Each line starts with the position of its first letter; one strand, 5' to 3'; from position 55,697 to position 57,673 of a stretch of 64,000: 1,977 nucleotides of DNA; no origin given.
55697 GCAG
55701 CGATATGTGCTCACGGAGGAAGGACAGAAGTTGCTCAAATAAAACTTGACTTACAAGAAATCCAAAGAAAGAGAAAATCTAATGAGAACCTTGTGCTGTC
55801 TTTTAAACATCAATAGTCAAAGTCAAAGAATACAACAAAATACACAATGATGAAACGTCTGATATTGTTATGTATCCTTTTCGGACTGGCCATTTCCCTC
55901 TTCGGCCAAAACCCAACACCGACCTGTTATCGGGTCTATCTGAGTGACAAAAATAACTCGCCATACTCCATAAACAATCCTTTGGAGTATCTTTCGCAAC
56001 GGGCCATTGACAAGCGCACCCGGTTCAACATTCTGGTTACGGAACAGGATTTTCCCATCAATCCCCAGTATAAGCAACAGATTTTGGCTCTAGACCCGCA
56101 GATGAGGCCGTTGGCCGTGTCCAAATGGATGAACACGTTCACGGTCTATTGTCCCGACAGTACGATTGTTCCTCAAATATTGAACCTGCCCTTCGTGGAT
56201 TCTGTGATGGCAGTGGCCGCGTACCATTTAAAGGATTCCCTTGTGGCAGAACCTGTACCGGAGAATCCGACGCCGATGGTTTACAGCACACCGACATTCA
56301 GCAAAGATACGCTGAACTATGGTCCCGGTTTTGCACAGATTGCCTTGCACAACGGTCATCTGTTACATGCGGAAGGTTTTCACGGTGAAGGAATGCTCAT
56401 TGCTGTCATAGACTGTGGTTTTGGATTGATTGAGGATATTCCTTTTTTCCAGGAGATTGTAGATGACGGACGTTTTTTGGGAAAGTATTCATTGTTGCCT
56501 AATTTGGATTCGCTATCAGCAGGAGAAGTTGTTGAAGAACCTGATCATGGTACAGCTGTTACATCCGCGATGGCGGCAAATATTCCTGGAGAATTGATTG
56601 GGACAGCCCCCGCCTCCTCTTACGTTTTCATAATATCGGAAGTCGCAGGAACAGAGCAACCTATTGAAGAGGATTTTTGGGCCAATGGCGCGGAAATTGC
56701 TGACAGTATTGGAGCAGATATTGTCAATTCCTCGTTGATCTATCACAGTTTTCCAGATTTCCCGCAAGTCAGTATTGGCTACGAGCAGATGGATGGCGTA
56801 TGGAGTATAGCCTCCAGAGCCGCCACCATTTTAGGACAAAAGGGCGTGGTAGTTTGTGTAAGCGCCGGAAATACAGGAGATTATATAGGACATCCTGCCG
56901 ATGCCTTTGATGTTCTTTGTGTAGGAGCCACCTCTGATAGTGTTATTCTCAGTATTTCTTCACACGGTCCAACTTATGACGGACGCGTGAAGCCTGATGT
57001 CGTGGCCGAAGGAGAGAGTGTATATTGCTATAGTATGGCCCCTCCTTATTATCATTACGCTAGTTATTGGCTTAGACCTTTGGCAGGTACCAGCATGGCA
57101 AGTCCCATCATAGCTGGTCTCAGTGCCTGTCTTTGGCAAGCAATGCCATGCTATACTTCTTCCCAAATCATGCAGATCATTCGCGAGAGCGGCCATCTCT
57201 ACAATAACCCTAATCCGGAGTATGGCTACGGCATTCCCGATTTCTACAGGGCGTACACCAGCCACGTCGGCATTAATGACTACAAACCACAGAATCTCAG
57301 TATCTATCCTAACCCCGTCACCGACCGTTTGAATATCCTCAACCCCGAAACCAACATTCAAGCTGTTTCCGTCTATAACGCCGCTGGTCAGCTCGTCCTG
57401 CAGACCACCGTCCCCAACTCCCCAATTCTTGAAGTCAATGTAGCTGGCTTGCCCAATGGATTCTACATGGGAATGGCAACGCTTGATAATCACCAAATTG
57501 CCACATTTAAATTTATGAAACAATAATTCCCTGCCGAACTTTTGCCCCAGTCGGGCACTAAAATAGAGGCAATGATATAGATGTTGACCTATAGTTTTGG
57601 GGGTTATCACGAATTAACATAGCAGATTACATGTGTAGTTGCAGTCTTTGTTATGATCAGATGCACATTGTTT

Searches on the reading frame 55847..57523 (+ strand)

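Call 28: search_protein_families(library=pfam, proteins=[window:55847-57523:+], max_evalue=0.001)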
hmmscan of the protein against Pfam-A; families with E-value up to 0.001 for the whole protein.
window:55847-57523:+ (559 aa): 2 families
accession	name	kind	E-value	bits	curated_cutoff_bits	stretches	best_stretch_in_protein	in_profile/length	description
PF00082.27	Peptidase_S8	-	6.5e-28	98.3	21.8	1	181-462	2-288/288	Subtilase family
PF18962.6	Por_Secre_tail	-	1.2e-10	41.9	27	1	486-551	1-69/75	Secretion system C-terminal sorting domain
